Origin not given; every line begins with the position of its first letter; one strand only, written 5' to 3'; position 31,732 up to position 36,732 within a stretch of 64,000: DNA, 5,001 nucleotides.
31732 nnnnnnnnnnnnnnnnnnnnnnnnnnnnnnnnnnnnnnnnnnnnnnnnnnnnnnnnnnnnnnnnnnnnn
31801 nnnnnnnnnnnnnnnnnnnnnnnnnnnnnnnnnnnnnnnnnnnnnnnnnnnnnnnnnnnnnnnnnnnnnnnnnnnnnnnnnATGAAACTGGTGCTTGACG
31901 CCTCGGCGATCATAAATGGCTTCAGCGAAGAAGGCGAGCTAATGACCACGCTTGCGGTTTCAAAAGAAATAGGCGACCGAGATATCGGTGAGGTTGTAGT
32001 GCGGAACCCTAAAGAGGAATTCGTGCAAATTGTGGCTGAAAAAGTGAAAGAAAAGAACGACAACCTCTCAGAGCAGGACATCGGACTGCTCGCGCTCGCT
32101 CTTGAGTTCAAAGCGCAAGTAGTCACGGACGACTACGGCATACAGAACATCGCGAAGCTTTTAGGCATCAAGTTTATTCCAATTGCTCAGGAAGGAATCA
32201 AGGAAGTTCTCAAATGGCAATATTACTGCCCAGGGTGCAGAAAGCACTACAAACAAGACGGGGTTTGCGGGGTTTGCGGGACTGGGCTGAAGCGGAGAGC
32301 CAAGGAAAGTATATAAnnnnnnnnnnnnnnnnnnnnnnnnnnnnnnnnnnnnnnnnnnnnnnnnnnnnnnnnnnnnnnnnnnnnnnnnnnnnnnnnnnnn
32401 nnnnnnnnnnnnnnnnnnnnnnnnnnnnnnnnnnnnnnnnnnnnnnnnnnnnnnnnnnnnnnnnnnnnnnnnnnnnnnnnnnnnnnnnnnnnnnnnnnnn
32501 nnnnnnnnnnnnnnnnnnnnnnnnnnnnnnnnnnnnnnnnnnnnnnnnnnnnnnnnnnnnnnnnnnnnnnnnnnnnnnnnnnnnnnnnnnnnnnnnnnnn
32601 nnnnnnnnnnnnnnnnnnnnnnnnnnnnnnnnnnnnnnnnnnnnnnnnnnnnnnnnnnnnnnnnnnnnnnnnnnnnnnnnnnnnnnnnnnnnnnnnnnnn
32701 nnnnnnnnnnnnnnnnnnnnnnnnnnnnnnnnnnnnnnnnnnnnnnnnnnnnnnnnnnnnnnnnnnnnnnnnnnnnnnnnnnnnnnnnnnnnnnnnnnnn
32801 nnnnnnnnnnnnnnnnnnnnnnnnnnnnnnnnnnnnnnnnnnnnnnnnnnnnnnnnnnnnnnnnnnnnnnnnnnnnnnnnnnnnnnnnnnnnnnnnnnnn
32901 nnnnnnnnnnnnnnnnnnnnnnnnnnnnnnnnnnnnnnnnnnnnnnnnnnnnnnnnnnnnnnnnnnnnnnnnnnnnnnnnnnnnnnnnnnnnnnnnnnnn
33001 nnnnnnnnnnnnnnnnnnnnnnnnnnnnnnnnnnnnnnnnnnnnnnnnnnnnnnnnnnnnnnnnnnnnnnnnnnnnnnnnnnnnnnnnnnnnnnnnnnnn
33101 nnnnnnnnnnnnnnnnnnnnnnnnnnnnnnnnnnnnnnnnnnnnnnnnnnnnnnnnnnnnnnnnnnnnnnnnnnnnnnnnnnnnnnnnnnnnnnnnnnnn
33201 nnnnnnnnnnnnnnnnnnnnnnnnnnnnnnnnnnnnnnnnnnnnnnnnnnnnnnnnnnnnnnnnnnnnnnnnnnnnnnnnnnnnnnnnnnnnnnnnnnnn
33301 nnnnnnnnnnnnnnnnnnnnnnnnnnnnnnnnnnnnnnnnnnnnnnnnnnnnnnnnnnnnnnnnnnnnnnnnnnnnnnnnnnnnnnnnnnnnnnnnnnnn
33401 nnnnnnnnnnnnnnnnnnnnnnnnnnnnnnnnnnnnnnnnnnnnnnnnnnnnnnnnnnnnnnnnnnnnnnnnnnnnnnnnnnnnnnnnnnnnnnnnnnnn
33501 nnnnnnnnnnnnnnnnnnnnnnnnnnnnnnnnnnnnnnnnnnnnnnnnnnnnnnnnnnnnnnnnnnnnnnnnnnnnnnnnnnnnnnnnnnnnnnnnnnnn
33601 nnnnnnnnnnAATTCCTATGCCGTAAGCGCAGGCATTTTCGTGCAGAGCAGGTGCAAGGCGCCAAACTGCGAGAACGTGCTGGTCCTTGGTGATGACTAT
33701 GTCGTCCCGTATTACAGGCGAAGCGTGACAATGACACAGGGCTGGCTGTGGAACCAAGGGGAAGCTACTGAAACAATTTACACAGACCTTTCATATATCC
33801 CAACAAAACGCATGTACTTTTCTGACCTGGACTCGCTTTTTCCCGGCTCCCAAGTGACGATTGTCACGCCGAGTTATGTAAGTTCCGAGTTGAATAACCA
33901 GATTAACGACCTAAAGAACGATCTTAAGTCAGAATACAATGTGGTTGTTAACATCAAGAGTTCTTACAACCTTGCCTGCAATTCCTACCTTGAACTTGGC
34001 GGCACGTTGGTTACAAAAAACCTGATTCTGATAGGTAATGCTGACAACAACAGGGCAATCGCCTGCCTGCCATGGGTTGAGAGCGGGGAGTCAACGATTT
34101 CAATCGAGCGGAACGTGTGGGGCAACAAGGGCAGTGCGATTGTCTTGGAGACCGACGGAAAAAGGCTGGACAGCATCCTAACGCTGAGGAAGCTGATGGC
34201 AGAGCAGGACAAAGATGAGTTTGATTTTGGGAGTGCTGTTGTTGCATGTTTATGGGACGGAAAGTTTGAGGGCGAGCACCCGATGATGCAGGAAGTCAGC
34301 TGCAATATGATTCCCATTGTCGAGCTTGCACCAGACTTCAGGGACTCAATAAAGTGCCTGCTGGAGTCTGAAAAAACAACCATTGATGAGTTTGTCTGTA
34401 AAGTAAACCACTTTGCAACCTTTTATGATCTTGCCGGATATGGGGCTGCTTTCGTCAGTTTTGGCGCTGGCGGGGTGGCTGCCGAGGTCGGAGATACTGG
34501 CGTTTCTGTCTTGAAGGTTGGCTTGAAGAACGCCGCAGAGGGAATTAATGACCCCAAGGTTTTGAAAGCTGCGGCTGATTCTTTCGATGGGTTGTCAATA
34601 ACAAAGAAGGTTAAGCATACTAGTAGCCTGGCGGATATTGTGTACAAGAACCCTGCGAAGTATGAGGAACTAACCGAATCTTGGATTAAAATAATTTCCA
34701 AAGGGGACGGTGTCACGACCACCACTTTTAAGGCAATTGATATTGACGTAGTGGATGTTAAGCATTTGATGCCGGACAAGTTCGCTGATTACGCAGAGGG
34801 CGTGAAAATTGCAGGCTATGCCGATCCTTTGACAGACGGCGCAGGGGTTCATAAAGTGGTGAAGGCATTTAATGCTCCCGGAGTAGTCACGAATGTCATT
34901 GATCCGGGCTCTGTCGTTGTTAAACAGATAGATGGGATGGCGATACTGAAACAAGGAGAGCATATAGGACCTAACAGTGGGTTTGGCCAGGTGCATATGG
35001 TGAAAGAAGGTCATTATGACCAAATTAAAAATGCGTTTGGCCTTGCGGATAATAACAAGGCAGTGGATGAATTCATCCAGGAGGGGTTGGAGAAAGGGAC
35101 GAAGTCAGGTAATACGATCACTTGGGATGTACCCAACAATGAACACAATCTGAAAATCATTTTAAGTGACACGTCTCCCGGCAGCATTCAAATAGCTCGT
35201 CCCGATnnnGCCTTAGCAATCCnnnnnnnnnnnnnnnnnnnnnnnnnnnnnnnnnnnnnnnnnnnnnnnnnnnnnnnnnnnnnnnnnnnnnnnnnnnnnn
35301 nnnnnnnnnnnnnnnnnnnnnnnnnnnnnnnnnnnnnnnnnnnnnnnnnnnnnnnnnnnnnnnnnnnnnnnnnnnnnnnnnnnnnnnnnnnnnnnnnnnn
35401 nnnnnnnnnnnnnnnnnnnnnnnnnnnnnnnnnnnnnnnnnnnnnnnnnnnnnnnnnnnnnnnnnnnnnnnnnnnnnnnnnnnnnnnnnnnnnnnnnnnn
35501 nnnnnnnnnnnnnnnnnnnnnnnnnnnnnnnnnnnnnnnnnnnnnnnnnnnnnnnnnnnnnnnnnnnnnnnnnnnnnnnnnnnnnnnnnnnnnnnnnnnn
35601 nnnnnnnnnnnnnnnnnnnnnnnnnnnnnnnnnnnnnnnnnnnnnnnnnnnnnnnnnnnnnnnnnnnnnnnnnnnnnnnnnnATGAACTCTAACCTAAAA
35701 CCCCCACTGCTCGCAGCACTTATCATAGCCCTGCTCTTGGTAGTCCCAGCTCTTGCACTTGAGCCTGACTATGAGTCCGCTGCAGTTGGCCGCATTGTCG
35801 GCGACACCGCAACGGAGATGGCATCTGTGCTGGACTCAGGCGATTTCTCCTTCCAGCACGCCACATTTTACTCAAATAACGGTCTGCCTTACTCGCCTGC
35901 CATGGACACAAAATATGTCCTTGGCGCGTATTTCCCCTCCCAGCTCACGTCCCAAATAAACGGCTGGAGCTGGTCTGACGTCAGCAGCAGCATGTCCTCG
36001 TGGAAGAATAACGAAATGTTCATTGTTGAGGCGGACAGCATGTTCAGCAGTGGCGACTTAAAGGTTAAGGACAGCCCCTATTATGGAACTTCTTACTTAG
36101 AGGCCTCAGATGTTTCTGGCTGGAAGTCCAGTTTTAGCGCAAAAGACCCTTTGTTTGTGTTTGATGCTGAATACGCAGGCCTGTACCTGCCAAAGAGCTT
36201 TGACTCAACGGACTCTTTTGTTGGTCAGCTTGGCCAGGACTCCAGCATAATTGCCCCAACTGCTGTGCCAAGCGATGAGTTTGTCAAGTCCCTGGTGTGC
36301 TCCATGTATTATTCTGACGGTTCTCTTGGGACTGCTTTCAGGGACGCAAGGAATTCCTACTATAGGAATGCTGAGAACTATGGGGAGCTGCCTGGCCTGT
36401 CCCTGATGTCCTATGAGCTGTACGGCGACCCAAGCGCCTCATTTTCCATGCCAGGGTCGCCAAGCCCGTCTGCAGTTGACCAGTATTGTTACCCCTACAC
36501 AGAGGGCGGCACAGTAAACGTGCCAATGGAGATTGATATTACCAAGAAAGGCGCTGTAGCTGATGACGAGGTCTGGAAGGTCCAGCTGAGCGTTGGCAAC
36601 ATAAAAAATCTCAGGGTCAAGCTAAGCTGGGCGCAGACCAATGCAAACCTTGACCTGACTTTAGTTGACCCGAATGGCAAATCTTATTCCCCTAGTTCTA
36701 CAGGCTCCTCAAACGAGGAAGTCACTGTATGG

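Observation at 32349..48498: A 16-kb secretome operon built around a 3227-aa surface protein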

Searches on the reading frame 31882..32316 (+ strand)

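Call 9: search_protein_families(library=pfam, proteins=[window:31882-32316:+], max_evalue=0.001)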
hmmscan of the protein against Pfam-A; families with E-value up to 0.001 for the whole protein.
window:31882-32316:+ (144 aa): 2 families
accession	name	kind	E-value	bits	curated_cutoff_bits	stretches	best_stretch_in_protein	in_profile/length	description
PF08745.17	PIN_5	-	9.2e-09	35.5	27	1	63-101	155-193/205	PINc domain ribonuclease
PF17146.10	PIN_6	-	1.5e-08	35.4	27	1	3-75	1-86/87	PIN domain of ribonuclease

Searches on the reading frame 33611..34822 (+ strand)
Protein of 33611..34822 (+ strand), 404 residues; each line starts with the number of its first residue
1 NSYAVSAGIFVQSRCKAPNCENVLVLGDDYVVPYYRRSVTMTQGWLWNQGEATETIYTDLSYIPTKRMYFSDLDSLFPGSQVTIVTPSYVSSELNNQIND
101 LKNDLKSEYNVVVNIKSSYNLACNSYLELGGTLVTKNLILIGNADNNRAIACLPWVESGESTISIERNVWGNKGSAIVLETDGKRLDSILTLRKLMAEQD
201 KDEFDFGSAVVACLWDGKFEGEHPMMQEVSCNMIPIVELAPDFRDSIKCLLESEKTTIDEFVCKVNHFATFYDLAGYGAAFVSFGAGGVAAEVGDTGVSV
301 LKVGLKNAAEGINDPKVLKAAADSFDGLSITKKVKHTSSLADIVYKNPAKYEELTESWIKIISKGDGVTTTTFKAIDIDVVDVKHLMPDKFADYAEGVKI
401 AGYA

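Call 27: find_related_loci(query=A1, collection=genome_contigs, flank=10000)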
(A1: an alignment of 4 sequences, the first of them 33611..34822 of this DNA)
Query A1 (404 aa) in genome_contigs; peptide patterns used: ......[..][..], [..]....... (x = any residue, [..] = any of these).
31 stretches matched a pattern; 3 encode a relative of the query (tblastn E <= 1e-3); 3 distinct loci.
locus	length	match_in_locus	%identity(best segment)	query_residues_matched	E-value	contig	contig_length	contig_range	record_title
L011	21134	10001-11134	42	1-376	2e-89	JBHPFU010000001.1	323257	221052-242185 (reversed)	Nanoarchaeota archaeon isolate SAG AM-311-K19 NODE_1_length_323257_cov_31.942123, whole genome shotgun sequence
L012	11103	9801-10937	35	1-365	6e-68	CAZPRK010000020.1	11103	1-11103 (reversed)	MAG TPA_asm: uncultured Methanosarcinales archaeon isolate SRP200020_co5_145 genome assembly, contig: NODE_9206_length_1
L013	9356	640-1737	36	1-376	2e-71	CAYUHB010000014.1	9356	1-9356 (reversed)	MAG TPA_asm: uncultured Methanosarcinales archaeon isolate binchicken_co119_486 genome assembly, contig: NODE_10390_leng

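Call 28: find_related_loci(query=A1, collection=metagenome_contigs, flank=10000)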
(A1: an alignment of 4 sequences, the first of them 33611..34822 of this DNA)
Query A1 (404 aa) in metagenome_contigs; peptide patterns used: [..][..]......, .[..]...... (x = any residue, [..] = any of these).
130 stretches matched a pattern; 3 encode a relative of the query (tblastn E <= 1e-3); 3 distinct loci.
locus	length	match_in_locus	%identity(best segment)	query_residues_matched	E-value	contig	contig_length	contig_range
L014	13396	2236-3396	35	1-376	1e-64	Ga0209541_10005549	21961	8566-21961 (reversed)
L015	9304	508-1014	40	2-172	2e-35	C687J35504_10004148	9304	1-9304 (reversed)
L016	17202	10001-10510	40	1-172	5e-36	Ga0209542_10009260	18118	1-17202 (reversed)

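Call 37: search_solved_structures(query=A1, max_evalue=10)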
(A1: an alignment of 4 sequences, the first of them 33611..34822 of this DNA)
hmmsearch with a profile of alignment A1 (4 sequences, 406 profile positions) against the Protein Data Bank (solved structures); distinct sequences matched with E-value up to 10: 1.
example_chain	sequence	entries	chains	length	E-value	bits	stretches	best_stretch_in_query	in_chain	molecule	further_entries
4uos_A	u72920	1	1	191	1.9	10.4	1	317-399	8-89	DESIGNED HELICAL BUNDLE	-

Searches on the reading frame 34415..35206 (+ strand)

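Call 25: search_protein_families(library=pfam, proteins=[window:34415-35206:+], max_evalue=10)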
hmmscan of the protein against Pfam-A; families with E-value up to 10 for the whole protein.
seq(264 aa): 2 families
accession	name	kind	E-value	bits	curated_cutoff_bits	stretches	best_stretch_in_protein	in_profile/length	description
PF21254.3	AGA-YXIM_GBD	-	0.035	14.4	27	1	224-258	54-88/138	Beta-agarase/YXIM esterase-like, galactose-binding domain-like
PF10083.14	DUF2321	-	0.036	14.1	24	1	50-113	87-149/157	Uncharacterized protein conserved in bacteria (DUF2321)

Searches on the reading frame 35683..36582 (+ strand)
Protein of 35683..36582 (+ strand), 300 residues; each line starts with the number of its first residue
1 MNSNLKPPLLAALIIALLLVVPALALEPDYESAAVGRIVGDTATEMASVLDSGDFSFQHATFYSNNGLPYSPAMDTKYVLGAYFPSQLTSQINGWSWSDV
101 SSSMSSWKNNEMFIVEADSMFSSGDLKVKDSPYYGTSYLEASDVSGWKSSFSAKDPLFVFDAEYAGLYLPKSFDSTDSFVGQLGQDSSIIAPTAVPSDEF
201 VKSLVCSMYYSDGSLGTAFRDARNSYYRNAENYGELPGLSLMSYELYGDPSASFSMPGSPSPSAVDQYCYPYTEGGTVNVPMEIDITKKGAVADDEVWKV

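Call 36: search_solved_structures(query=A2, max_evalue=10)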
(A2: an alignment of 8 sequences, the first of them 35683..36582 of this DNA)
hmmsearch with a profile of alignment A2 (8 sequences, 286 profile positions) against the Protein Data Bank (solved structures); distinct sequences matched with E-value up to 10: 3.
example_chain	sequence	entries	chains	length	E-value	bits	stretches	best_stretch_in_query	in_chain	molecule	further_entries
3ftj_A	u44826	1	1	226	0.32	13.4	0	110-155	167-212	Macrolide export ATP-binding/permease protein macB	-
5zh6_A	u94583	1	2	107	0.42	13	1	38-123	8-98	Parvalbumin SPV-II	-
5lil_A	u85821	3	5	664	1.2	11.5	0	110-182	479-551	Macrolide export ATP-binding/permease protein MacB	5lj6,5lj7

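Call 47: predict_structure(alignment_id=A2)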
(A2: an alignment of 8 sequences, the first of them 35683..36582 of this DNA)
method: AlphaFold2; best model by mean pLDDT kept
length: 300 residues; sequences in the alignment: 8
mean_pLDDT: 74.6   pTM: 0.74
mean pLDDT of the five models: 74.6, 66.4, 65.2, 57.8, 45.0
residues with pLDDT >= 90: 43; 70-90: 160; 50-70: 59; < 50: 38
segments of 3 or more residues with pLDDT < 50: 1-3, 24-35, 277-285, 287-294, 296-300
pLDDT, mean of each block of 10 residues (from residue 1): 55 72 44 48 70 81 81 89 92 90 85 91 84 83 83 83 81 67 80 84 87 80 76 57 76 87 86 59 44 46
secondary structure, 60 per line:
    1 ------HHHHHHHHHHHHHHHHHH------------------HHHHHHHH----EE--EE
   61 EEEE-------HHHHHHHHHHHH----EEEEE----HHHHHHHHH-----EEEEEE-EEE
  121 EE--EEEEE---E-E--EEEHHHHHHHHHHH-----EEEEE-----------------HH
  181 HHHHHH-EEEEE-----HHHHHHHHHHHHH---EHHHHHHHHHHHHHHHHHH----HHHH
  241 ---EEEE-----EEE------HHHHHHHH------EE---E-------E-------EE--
elements in order: H7-24 H43-50 E59-64 H72-83 E88-92 H97-105 E111-116 E118-122 E125-129 E138-140 H141-151 E157-161 H179-186 E188-192 H198-210 H215-232 H237-240 E244-247 E253-255 H262-269

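Call 49: fold_search(model_id=the predicted structure, library=pdb)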
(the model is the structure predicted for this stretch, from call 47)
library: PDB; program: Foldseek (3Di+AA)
matches with E <= 10: 1175; with E <= 0.001: 29
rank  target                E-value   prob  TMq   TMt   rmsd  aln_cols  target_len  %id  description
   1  8tl0_D                3.6e-07  1.00  0.42  0.28   6.1       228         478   15  Structure of activated SAVED-CHAT filament (released 2024-03-06)
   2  8tl0_B                1.1e-06  1.00  0.42  0.29   5.6       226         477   13  Structure of activated SAVED-CHAT filament (released 2024-03-06)
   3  8v4x_A                5.3e-06  1.00  0.43  0.36   8.6       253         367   10  Structure of MALT1 in complex with an allosteric inhibitor (released 2024-05-01)
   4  8v4x_D                8.1e-06  1.00  0.41  0.35  14.3       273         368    9  Structure of MALT1 in complex with an allosteric inhibitor (released 2024-05-01)
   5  8eey_B                2.0e-05  1.00  0.45  0.20   5.0       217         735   13  Cas7-11 in complex with DR-mismatched target RNA, Csx29 and Csx30 (released 2022-11-16)
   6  7zoq_A                2.3e-05  1.00  0.40  0.17   6.7       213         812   12  Cryo-EM structure of a CRISPR effector in complex with a caspase regulator (released 2022-11-30)
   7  7wr0                  3.5e-05  1.00  0.35  0.43   7.6       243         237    9  P32 of caspase-4 C258A mutant (released 2023-01-25)
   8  4ps1_A                3.9e-05  1.00  0.40  0.49   7.9       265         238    9  Caspase-8 specific unnatural amino acid peptides (released 2015-01-21)
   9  4i1r                  7.7e-05  1.00  0.41  0.35   8.3       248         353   10  Human MALT1 (caspase-IG3) in complex with thioridazine (released 2013-08-28)
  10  7a41_B                8.2e-05  1.00  0.37  0.31   9.8       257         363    9  MALT1 in complex with a NVS-MALT1 chemical probe (released 2020-12-02)
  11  6f7i_A                8.7e-05  1.00  0.40  0.35   8.7       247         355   10  human MALT1(329-728) IN COMPLEX WITH MLT-747 (released 2019-01-02)
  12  7ak0_B                9.3e-05  1.00  0.36  0.31   8.9       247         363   11  Human MALT1(329-729) in complex with a chromane urea containing inhibitor (released 2020-12-09)
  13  4ps1_B                9.8e-05  1.00  0.41  0.50   7.4       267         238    9  Caspase-8 specific unnatural amino acid peptides (released 2015-01-21)
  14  7ak0_A                1.0e-04  1.00  0.40  0.34   6.9       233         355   11  Human MALT1(329-729) in complex with a chromane urea containing inhibitor (released 2020-12-09)
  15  8eex_B                1.9e-04  1.00  0.45  0.21   5.2       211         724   11  Cas7-11 in complex with Csx29 (released 2022-11-16)
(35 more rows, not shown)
